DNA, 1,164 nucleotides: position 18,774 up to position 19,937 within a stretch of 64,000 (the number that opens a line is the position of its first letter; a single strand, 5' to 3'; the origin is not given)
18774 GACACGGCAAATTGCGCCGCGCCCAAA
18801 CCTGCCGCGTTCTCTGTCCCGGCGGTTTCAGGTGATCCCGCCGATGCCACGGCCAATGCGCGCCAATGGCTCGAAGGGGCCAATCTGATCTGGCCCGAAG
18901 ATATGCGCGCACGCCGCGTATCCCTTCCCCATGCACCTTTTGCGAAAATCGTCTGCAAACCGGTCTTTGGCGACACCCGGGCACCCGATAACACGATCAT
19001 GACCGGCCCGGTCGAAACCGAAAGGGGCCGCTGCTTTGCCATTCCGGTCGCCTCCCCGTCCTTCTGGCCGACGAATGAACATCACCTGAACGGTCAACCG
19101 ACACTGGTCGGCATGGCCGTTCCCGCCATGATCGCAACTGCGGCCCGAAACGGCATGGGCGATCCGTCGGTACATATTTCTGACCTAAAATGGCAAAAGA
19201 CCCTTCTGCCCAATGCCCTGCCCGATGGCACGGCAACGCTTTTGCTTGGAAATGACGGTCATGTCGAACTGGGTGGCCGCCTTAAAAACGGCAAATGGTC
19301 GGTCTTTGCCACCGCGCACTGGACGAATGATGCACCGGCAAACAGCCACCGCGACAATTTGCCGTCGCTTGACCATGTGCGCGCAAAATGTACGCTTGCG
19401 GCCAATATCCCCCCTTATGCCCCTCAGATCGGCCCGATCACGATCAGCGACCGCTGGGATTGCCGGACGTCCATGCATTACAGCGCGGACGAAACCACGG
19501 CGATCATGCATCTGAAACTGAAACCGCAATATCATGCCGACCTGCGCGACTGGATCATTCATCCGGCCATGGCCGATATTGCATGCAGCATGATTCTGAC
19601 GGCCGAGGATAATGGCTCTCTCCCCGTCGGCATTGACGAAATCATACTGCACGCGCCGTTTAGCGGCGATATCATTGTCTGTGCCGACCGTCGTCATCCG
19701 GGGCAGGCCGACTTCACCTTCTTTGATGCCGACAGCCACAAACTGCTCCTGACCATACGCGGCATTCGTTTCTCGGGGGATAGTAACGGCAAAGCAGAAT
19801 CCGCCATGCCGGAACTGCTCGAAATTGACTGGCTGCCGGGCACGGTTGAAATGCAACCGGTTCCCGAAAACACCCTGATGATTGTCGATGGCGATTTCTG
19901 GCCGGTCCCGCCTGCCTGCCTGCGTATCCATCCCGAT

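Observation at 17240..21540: AT-less KS module embedded in an otherwise cis-AT line, with degenerate DH and tandem carrier domains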

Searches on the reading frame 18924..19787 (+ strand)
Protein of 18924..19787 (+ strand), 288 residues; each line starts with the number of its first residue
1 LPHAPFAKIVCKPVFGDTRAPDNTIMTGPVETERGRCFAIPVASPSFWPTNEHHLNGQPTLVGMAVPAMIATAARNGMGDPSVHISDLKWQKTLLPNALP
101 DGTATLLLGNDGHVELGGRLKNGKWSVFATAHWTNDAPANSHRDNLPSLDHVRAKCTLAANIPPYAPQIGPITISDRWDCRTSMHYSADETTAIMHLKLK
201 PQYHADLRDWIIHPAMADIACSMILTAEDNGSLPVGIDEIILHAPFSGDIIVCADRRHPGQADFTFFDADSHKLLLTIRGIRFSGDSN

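Call 38: find_homologous_proteins(query=window:18924-19787:+, max_evalue=0.001)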
Query window:18924-19787:+ (288 aa): 2 proteins with E <= 0.001 among 2206 candidates.
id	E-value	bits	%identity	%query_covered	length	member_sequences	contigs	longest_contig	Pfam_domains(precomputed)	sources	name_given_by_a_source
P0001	2.9e-66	242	81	45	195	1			PF14765.13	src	-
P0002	1.6e-36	144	45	56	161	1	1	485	-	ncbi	ncbi:MAG: hypothetical protein RLN85_01095, partial [Pseudomonadales bacterium]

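Call 43: search_solved_structures(query=A1, max_evalue=10, show_alignments=3)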
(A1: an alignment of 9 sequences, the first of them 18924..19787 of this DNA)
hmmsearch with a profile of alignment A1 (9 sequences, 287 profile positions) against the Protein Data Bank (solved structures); distinct sequences matched with E-value up to 10: 10.
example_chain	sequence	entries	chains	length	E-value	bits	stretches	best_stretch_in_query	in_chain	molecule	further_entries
3kg6_A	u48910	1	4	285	6.4e-10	42.1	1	51-281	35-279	CurF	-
3kg9_A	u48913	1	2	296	9.5e-07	31.7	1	118-283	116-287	CurK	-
5tz5_A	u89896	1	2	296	9.8e-07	31.6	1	118-283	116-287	CurK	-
5tz7_A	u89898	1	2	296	6.4e-06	28.9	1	118-283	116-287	CurK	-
5il6_A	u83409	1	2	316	3.1e-05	26.7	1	51-269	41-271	Polyketide synthase/nonribosomal peptide synthetase hybrid RzxB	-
5il5_A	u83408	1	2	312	0.001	21.7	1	69-284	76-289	MlnD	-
5hqw_A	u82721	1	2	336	0.007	19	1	46-98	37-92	Putative polyketide synthase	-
6mbf_A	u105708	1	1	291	0.34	13.4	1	184-281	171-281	GphF Dehydratase 1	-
6mbg_A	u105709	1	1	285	0.48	12.9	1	184-276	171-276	GphF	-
6mbh_A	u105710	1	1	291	0.48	12.9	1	184-281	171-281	GphF Dehydratase 1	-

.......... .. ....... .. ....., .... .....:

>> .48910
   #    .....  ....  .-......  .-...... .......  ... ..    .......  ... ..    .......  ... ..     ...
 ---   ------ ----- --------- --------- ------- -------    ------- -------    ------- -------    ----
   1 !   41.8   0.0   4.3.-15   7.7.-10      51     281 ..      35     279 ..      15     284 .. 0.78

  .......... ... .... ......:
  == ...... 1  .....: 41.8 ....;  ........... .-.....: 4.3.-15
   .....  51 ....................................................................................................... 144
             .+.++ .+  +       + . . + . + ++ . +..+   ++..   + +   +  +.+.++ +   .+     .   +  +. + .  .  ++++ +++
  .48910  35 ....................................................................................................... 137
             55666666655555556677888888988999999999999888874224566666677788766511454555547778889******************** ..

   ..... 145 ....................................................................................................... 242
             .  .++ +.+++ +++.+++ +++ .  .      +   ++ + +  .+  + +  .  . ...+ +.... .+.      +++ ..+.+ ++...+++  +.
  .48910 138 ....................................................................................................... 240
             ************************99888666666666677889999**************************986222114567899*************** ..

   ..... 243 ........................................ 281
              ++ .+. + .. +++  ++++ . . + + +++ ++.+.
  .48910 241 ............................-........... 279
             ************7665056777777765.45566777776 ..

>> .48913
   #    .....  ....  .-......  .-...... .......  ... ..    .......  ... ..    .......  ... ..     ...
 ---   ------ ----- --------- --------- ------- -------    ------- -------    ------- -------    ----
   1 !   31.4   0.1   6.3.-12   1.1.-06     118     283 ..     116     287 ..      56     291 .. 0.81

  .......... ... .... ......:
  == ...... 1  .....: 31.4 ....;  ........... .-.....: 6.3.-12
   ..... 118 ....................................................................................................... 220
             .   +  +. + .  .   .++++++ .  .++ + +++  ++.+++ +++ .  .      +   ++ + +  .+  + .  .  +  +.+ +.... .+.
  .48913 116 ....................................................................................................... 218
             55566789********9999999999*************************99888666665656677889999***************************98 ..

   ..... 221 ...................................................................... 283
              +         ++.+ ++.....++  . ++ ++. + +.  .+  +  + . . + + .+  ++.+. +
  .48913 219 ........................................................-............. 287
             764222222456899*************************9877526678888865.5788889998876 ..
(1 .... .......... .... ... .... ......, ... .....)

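Call 51: search_protein_representatives(protein=window:18924-19787:+)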
Query: 288 residues. Proteins with E-value up to 0.001 (for the whole library): 139; up to 1e-10: 35; up to 1e-30: 6. The best 139 are listed.
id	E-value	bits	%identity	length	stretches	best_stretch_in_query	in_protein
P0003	7.6e-177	603.5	91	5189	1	1-288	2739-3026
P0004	1.0e-78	281.2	46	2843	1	1-284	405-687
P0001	9.2e-67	242.0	81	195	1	156-285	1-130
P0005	6.5e-58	213.0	95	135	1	184-285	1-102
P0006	4.6e-35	137.9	37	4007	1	1-283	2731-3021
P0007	1.3e-31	126.6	35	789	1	1-285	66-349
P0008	1.4e-29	120.0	37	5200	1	1-284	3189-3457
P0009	1.4e-29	119.9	37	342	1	38-283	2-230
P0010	6.3e-26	107.9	34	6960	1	1-253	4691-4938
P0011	2.2e-24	102.9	32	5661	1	1-283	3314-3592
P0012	1.3e-23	100.3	31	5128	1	1-284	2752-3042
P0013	4.2e-23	98.7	36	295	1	26-249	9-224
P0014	3.0e-22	95.9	33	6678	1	1-250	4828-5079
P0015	3.7e-22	95.6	35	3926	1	1-284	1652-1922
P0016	4.7e-22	95.2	35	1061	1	20-283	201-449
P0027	1.2e-16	77.4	33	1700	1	25-283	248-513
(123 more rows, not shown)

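Call 56: search_protein_families(library=pfam, proteins=[P0006, P0015, P0027], max_evalue=0.001)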
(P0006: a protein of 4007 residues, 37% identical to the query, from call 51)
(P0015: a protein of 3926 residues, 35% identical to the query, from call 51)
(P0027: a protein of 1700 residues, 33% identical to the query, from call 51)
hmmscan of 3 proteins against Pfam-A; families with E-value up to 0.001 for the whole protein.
P0006 (4007 aa): 16 families
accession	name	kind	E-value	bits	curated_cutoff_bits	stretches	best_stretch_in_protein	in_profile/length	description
PF00668.25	Condensation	-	3.9e-225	748.2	30.6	3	1116-1557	6-453/456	Condensation domain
PF00501.34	AMP-binding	-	2.5e-163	543.8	29.9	2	534-876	2-383/384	AMP-binding enzyme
PF00109.32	ketoacyl-synt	-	1e-55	189.6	20.8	1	2170-2416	3-252/252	Beta-ketoacyl synthase, N-terminal domain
PF08659.16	KR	-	2.7e-50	171.2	22.6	1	3223-3406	2-179/180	KR domain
PF00550.31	PP-binding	-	2.3e-34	117.9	20.8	3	3481-3543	3-67/67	Phosphopantetheine attachment site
PF02801.28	Ketoacyl-synt_C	-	1.2e-33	116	20.8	1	2424-2539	1-116/119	Beta-ketoacyl synthase, C-terminal domain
PF13193.12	AMP-binding_C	-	2.9e-18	67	24.5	2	1988-2060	1-76/76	AMP-binding enzyme C-terminal domain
PF16197.11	KAsynt_C_assoc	-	4e-15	56.6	33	1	2544-2652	1-105/111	Ketoacyl-synthetase C-terminal extension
PF18563.6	TubC_N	-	1.3e-13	51.2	26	1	14-64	1-51/52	TubC N-terminal docking domain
PF22621.2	CurL-like_PKS_C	-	1.7e-12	47.5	27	1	2610-2669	5-64/64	CurL-like, PKS C-terminal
PF22336.2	RhiE-like_linker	-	4.8e-10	39.7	27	1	2610-2673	2-64/67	RhiE-like, KS-MAT linker domain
PF00106.31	adh_short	-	4e-09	36.7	26.6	1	3225-3387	4-160/195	short chain dehydrogenase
PF14765.12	PS-DH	-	2.2e-08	34.2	23.7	1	2924-3022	46-157/166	Polyketide synthase dehydratase N-terminal domain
PF13561.12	adh_short_C2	-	8.9e-07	29.2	27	1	3258-3386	25-153/236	Enoyl-(Acyl carrier protein) reductase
PF21089.3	PKS_DH_N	-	0.00013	22.3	27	1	2775-2847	23-94/103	Polyketide synthase dehydratase domain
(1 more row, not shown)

P0015 (3926 aa): 16 families
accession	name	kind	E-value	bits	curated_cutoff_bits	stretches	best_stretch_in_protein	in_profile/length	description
PF00668.25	Condensation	-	5.4e-245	813.7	30.6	3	3487-3920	2-435/456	Condensation domain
PF00501.34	AMP-binding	-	2.5e-163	543.8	29.9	2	517-864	3-383/384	AMP-binding enzyme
PF00109.32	ketoacyl-synt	-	5.7e-54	183.8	20.8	1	1101-1346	3-251/252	Beta-ketoacyl synthase, N-terminal domain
PF08659.16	KR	-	6.5e-49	166.7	22.6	1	2112-2296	2-180/180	KR domain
PF00550.31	PP-binding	-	3.1e-41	139.9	20.8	3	2367-2430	1-66/67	Phosphopantetheine attachment site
PF02801.28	Ketoacyl-synt_C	-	8.8e-33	113.3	20.8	1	1356-1469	2-115/119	Beta-ketoacyl synthase, C-terminal domain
PF13193.12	AMP-binding_C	-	6.1e-19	69.2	24.5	2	922-994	1-76/76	AMP-binding enzyme C-terminal domain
PF00106.31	adh_short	-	4.5e-08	33.3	26.6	1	2114-2282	4-166/195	short chain dehydrogenase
PF14765.12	PS-DH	-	4.1e-07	30.1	23.7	1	1819-1927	44-162/166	Polyketide synthase dehydratase N-terminal domain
PF16197.11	KAsynt_C_assoc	-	4.3e-07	30.8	33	1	1475-1532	1-55/111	Ketoacyl-synthetase C-terminal extension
PF22336.2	RhiE-like_linker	-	7.2e-07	29.5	27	1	1540-1603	2-65/67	RhiE-like, KS-MAT linker domain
PF13561.12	adh_short_C2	-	3.2e-05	24.1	27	1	2158-2270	33-148/236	Enoyl-(Acyl carrier protein) reductase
PF22621.2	CurL-like_PKS_C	-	0.00019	21.7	27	1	1537-1598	2-64/64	CurL-like, PKS C-terminal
PF21089.3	PKS_DH_N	-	0.0002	21.7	27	0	1671-1754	1-86/103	Polyketide synthase dehydratase domain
PF03007.21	WS_DGAT_cat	-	0.00043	20.6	23.6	0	2562-2591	124-153/263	Wax ester synthase/diacylglycerol acyltransferase catalytic domain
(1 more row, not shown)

P0027 (1700 aa): 11 families
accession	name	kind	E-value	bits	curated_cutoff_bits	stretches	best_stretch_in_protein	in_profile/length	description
PF00668.25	Condensation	-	1e-60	206.2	30.6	1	1100-1503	3-437/456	Condensation domain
PF08659.16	KR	-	1.8e-50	171.8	22.6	1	748-918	1-179/180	KR domain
PF00106.31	adh_short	-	7.7e-16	58.6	26.6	1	749-900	2-161/195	short chain dehydrogenase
PF13561.12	adh_short_C2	-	1.6e-14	54.5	27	1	758-901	7-156/236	Enoyl-(Acyl carrier protein) reductase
PF00550.31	PP-binding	-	2.5e-13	50.5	20.8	1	1015-1078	2-66/67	Phosphopantetheine attachment site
PF14765.12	PS-DH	-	4.7e-12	46.2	23.7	1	405-519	36-162/166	Polyketide synthase dehydratase N-terminal domain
PF22336.2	RhiE-like_linker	-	4.8e-12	46.1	27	1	108-171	1-63/67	RhiE-like, KS-MAT linker domain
PF16197.11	KAsynt_C_assoc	-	1.1e-09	39.1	33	1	44-154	1-108/111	Ketoacyl-synthetase C-terminal extension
PF22621.2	CurL-like_PKS_C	-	1.7e-07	31.5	27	1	111-168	7-64/64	CurL-like, PKS C-terminal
PF01370.27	Epimerase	-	4e-06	26.9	20.9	1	750-885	1-124/240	NAD dependent epimerase/dehydratase family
PF02801.28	Ketoacyl-synt_C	-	0.00011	22.7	20.8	1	13-42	90-119/119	Beta-ketoacyl synthase, C-terminal domain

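Call 57: predict_structure(alignment_id=A2)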
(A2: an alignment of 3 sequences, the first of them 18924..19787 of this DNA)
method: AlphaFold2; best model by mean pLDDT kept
length: 288 residues; sequences in the alignment: 3
mean_pLDDT: 32.3   pTM: 0.24
mean pLDDT of the five models: 32.3, 30.0, 27.8, 27.6, 26.9
residues with pLDDT >= 90: 0; 70-90: 0; 50-70: 10; < 50: 278
segments of 3 or more residues with pLDDT < 50: 1-253, 255-263, 277-288
pLDDT, mean of each block of 10 residues (from residue 1): 26 28 27 27 26 26 34 34 28 25 31 37 37 34 34 30 28 28 27 26 28 27 30 31 40 47 50 52 39
secondary structure, 60 per line:
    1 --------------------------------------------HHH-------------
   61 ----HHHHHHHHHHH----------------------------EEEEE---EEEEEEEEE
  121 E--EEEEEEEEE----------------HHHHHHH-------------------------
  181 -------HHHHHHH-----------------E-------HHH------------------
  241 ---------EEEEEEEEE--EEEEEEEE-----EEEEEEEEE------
elements in order: H65-75 E104-108 E112-121 E124-132 H149-155 H188-194 E250-258 E261-268 E274-282

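Call 65: predict_structure(alignment_id=A3)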
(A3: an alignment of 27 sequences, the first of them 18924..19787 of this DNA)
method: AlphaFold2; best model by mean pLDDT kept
length: 288 residues; sequences in the alignment: 27
mean_pLDDT: 88.7   pTM: 0.87
mean pLDDT of the five models: 88.7, 88.7, 88.4, 88.3, 86.0
residues with pLDDT >= 90: 216; 70-90: 42; 50-70: 6; < 50: 24
segments of 3 or more residues with pLDDT < 50: 1-22
pLDDT, mean of each block of 10 residues (from residue 1): 35 44 71 94 94 96 97 86 94 96 94 97 96 84 83 96 91 96 96 98 96 97 84 93 96 94 97 97 75
secondary structure, 60 per line:
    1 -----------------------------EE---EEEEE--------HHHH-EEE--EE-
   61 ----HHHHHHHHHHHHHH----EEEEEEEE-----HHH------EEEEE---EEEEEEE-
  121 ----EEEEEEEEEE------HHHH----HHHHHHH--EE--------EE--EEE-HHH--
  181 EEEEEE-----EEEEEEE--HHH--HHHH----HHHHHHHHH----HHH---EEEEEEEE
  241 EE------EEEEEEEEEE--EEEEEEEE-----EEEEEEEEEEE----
elements in order: E35-39 H48-51 E53-55 H65-78 E83-90 E105-109 E113-119 E125-134 H141-144 H149-155 E172-174 E181-186 E192-198 H206-209 H214-222 E233-242 E249-258 E261-268 E274-284

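Call 68: fold_search(model_id=the predicted structure, library=pdb)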
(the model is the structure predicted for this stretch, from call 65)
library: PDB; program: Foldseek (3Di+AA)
matches with E <= 10: 1434; with E <= 0.001: 150
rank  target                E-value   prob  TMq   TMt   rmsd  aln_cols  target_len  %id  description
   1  7tzl_A                1.3e-17  1.00  0.76  0.80   3.2       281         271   12  The DH dehydratase domain of AlnB (released 2023-02-22)
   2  7tzl_B                2.6e-17  1.00  0.76  0.80   3.2       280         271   11  The DH dehydratase domain of AlnB (released 2023-02-22)
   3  3kg6_D                4.3e-17  1.00  0.70  0.72   4.2       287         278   16  Dehydratase domain from CurF module of Curacin polyketide synthase (released 2010-01-19)
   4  3kg9_B                8.5e-17  1.00  0.68  0.69   5.3       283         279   15  Dehydratase domain from CurK module of Curacin polyketide synthase (released 2010-01-19)
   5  5il6_A                1.4e-16  1.00  0.74  0.78   3.3       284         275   20  Crystal structure of the dehydratase domain of RzxB from Pseudomonas fluorescens (released 2017-03-29)
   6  5tz5_B                1.7e-16  1.00  0.68  0.70   4.9       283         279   16  Crystal Structure of CurK Dehydratase H996F Inactive Mutant (released 2017-01-11)
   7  5tz7_B                1.8e-16  1.00  0.67  0.69   5.3       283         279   15  Crystal Structure of CurK Dehydratase D1169N Inactive Mutant (released 2017-01-11)
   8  3kg6_C                2.1e-16  1.00  0.70  0.73   4.2       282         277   17  Dehydratase domain from CurF module of Curacin polyketide synthase (released 2010-01-19)
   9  3kg6_B                2.1e-16  1.00  0.69  0.71   4.4       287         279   17  Dehydratase domain from CurF module of Curacin polyketide synthase (released 2010-01-19)
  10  5tz5_A                3.2e-16  1.00  0.70  0.72   4.3       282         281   14  Crystal Structure of CurK Dehydratase H996F Inactive Mutant (released 2017-01-11)
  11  3kg9_A                3.4e-16  1.00  0.72  0.73   4.1       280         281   15  Dehydratase domain from CurK module of Curacin polyketide synthase (released 2010-01-19)
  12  3kg6_A                3.6e-16  1.00  0.70  0.73   4.2       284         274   17  Dehydratase domain from CurF module of Curacin polyketide synthase (released 2010-01-19)
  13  5il6_B                5.3e-16  1.00  0.74  0.77   3.4       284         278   19  Crystal structure of the dehydratase domain of RzxB from Pseudomonas fluorescens (released 2017-03-29)
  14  5bp4_R                6.3e-16  1.00  0.67  0.33   4.3       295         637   20  Modifying region (DH-ER-KR) of a mycocerosic acid synthase-like (MAS-like) PKS (released 2016-03-09)
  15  5bp3_B                6.7e-16  1.00  0.65  0.67   4.2       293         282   19  Dehydratase domain (DH) of a mycocerosic acid synthase-like (MAS-like) PKS, crystal form 2 (released 2016-03-09)
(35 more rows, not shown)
